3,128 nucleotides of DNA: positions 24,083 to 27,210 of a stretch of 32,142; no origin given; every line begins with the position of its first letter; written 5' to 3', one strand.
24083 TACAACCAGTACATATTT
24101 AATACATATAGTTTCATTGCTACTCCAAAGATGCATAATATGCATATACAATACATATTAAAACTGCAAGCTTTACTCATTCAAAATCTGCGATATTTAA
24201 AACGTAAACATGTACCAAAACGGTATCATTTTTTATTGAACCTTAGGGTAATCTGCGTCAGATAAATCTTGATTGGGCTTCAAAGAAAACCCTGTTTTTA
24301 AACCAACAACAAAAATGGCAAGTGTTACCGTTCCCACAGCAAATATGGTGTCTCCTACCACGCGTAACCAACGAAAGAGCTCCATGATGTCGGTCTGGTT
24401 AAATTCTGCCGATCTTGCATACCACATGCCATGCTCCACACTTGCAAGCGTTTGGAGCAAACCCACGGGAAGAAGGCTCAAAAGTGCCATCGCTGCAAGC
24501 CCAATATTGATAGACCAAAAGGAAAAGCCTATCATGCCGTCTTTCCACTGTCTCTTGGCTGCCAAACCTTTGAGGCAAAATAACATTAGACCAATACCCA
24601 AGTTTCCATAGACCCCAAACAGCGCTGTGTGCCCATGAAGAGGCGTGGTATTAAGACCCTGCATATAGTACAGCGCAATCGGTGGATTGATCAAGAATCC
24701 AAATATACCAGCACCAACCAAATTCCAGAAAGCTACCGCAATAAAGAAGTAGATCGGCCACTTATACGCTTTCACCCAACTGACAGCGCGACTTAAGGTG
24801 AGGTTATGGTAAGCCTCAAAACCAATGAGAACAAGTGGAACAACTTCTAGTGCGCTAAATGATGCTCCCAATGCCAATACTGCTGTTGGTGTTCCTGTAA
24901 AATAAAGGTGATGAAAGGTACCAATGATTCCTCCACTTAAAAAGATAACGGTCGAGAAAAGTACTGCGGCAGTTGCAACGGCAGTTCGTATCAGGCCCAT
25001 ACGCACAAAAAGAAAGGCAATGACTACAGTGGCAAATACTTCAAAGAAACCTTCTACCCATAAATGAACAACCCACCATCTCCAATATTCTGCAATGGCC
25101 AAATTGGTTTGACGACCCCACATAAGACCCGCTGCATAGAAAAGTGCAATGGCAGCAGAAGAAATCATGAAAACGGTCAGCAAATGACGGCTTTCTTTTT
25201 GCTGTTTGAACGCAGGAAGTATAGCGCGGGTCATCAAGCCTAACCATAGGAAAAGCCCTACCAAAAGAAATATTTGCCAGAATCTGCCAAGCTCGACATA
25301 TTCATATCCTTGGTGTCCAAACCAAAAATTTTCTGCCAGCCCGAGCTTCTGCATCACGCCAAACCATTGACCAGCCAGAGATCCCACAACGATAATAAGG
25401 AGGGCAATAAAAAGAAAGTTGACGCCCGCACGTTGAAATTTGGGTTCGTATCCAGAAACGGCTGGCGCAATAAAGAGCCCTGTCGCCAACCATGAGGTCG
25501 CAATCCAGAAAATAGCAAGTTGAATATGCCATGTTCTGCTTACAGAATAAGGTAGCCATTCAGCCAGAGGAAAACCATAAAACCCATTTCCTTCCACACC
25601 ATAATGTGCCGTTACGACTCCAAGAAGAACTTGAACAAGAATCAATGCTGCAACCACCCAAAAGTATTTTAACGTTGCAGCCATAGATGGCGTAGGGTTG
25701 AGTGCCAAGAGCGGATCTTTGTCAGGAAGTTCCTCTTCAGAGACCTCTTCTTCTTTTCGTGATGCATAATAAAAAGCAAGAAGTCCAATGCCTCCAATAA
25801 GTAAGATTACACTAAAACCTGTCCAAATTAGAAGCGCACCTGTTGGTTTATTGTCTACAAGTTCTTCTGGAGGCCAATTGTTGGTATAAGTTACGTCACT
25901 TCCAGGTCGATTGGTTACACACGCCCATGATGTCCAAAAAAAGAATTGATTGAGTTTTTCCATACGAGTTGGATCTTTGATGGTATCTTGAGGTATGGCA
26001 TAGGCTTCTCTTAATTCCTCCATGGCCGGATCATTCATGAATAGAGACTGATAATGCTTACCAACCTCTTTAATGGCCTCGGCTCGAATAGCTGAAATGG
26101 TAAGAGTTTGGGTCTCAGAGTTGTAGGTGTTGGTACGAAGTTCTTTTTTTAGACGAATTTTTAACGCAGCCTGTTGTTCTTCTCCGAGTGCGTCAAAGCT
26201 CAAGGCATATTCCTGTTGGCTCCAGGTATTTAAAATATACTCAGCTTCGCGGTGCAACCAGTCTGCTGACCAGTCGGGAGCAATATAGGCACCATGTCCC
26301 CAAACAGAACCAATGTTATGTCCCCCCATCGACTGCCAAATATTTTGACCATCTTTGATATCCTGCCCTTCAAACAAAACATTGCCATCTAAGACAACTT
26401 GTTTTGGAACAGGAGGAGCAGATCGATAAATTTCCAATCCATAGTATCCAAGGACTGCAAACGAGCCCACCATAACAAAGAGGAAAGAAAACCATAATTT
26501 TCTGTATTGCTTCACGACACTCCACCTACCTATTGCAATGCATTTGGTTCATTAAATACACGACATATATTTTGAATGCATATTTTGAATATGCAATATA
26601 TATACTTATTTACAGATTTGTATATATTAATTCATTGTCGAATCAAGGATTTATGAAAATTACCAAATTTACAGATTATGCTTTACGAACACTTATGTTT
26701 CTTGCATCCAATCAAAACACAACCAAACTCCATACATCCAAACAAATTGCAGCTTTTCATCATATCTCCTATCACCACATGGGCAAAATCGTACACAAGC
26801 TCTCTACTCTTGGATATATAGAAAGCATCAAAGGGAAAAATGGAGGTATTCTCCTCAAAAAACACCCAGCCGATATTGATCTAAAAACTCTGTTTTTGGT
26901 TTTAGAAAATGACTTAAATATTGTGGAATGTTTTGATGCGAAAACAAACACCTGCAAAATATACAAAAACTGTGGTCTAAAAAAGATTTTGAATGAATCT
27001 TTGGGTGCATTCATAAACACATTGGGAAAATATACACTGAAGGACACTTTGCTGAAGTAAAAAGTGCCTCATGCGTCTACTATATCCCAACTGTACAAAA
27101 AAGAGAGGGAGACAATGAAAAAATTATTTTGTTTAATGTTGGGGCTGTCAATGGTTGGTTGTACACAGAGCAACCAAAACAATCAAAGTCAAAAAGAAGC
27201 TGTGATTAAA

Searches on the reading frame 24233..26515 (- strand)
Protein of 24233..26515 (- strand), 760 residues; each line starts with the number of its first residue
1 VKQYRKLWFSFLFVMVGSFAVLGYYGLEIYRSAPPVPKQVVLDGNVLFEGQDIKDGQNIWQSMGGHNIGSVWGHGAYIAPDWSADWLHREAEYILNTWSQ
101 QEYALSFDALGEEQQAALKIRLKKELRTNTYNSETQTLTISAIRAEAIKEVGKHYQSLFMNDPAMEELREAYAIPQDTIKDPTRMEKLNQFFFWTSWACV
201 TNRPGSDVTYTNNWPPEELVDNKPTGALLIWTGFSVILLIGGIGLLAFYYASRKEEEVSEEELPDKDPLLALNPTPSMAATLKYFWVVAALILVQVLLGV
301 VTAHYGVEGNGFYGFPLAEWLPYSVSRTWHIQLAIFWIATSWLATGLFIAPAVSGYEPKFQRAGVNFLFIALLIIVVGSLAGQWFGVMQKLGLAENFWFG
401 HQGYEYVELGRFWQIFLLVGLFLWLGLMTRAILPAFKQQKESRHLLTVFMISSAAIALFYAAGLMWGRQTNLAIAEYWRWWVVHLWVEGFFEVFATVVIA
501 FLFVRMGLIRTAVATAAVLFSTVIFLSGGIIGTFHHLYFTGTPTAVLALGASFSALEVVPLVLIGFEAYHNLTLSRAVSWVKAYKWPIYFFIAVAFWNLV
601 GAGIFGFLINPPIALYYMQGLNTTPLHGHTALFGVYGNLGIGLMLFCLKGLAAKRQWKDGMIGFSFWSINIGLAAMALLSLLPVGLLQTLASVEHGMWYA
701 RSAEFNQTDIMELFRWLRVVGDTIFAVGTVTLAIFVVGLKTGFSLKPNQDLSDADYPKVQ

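Call 10: search_protein_families(library=pfam, proteins=[window:24233-26515:-], max_evalue=0.001)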
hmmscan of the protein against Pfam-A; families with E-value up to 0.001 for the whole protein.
window:24233-26515:- (760 aa): 2 families
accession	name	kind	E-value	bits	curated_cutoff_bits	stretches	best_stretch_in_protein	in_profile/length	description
PF22085.1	NorB_cytochrome_c-like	-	3.2e-73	246.4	29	1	38-216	2-181/181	Nitric oxide reductase subunit B, cytochrome c-like domain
PF00115.25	COX1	-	2.1e-60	205.3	34.8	1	281-724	3-436/436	Cytochrome C and Quinol oxidase polypeptide I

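Call 62: find_homologous_proteins(query=window:24233-26473:-, max_evalue=1e-100)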
Query window:24233-26473:- (746 aa): 8000 proteins with E <= 1e-100 among 8000 candidates; the best 120 are listed.
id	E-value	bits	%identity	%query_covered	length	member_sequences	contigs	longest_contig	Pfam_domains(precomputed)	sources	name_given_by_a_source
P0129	0.0e+0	1703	100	100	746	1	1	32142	PF22085.2,PF00115.26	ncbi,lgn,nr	ncbi:MAG: nitric-oxide reductase large subunit [Bdellovibrionales bacterium]|nr:nitric-oxide reducta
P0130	0.0e+0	1420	82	100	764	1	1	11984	PF22085.2,PF00115.26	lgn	-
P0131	0.0e+0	1409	79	100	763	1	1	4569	PF22085.2,PF00115.26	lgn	-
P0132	0.0e+0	1396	80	99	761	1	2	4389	PF22085.2,PF00115.26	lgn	-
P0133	0.0e+0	1392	80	99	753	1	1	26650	PF22085.2,PF00115.26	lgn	-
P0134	0.0e+0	1392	79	100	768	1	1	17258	PF22085.2,PF00115.26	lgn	-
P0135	0.0e+0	1387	79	100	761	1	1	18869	PF22085.2,PF00115.26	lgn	-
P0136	0.0e+0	1382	79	100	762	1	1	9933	PF22085.2,PF00115.26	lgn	-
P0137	0.0e+0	1381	78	100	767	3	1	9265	PF22085.2,PF00115.26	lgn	-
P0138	0.0e+0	1379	79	100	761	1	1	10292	PF22085.2,PF00115.26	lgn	-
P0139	0.0e+0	1377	78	100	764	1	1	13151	PF22085.2,PF00115.26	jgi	jgi:nitric oxide reductase subunit B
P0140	0.0e+0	1375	78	100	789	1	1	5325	PF22085.2,PF00115.26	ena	-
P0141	0.0e+0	1361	77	100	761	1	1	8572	PF22085.2,PF00115.26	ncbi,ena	-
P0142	0.0e+0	1351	79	98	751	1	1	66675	PF22085.2,PF00115.26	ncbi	-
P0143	0.0e+0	1350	76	100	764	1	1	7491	PF22085.2,PF00115.26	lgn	-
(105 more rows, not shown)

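Call 63: find_encoding_contigs(protein=P0133, flank=10000, max_places=2)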
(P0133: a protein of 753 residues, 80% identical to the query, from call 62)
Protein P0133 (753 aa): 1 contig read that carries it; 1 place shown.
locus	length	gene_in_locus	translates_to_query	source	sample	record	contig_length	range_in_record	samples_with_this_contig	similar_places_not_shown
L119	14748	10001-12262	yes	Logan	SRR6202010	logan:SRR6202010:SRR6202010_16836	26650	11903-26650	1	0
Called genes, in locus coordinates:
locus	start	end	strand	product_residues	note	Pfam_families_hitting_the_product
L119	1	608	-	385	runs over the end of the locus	PF05940:NnrS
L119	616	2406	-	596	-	PF00282:Pyridoxal_deC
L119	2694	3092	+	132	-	PF13442:Cytochrome_CBB3, PF00034:Cytochrom_C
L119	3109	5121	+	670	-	PF18764:nos_propeller, PF00116:COX2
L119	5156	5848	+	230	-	-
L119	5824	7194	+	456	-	PF13229:Beta_helix, PF05048:NosD, PF13229:Beta_helix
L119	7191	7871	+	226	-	PF02463:SMC_N (faint), PF00005:ABC_tran, PF13304:AAA_21 (weak)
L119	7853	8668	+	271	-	PF01061:ABC2_membrane (weak), PF12679:ABC2_membrane_2, PF12730:ABC2_membrane_4, PF12698:ABC2_membrane_3 (weak), PF13346:ABC2_membrane_5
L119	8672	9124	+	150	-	-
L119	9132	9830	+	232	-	PF01814:Hemerythrin (weak)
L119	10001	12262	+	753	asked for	PF22085:NorB_cytochrome_c-like, PF00115:COX1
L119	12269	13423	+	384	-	PF05940:NnrS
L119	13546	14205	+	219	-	PF01725:Ham1p_like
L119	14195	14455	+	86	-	PF13459:Fer4_15 (weak), PF13370:Fer4_13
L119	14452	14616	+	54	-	-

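Call 64: find_encoding_contigs(protein=P0130, flank=10000, max_places=2)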
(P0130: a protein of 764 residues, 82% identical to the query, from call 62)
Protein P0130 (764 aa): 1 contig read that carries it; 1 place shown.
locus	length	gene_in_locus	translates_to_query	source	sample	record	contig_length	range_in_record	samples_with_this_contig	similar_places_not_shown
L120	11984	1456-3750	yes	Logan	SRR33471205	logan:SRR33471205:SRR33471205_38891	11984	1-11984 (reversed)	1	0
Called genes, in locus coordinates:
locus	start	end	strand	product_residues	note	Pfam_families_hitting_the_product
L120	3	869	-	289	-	?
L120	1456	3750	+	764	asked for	PF22085:NorB_cytochrome_c-like, PF00115:COX1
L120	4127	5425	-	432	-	PF00709:Adenylsucc_synt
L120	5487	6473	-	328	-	PF00389:2-Hacid_dh, PF02826:2-Hacid_dh_C, PF03446:NAD_binding_2 (weak)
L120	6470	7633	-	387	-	PF00266:Aminotran_5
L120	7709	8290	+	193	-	PF04390:LptE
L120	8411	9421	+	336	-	PF06144:DNA_pol3_delta, PF21694:DNA_pol3_delta_C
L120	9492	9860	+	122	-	PF07238:PilZ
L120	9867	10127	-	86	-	PF01649:Ribosomal_S20p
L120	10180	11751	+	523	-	PF03023:MurJ, PF01554:MatE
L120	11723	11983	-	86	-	?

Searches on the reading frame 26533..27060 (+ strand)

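Call 10: search_protein_families(library=pfam, proteins=[window:26533-27060:+], max_evalue=0.001)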
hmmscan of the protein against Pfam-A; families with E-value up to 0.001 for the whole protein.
window:26533-27060:+ (175 aa): 1 family
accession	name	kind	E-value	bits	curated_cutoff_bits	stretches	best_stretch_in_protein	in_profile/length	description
PF02082.26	Rrf2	-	2.4e-31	109.1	30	1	43-171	1-128/132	Iron-dependent Transcriptional regulator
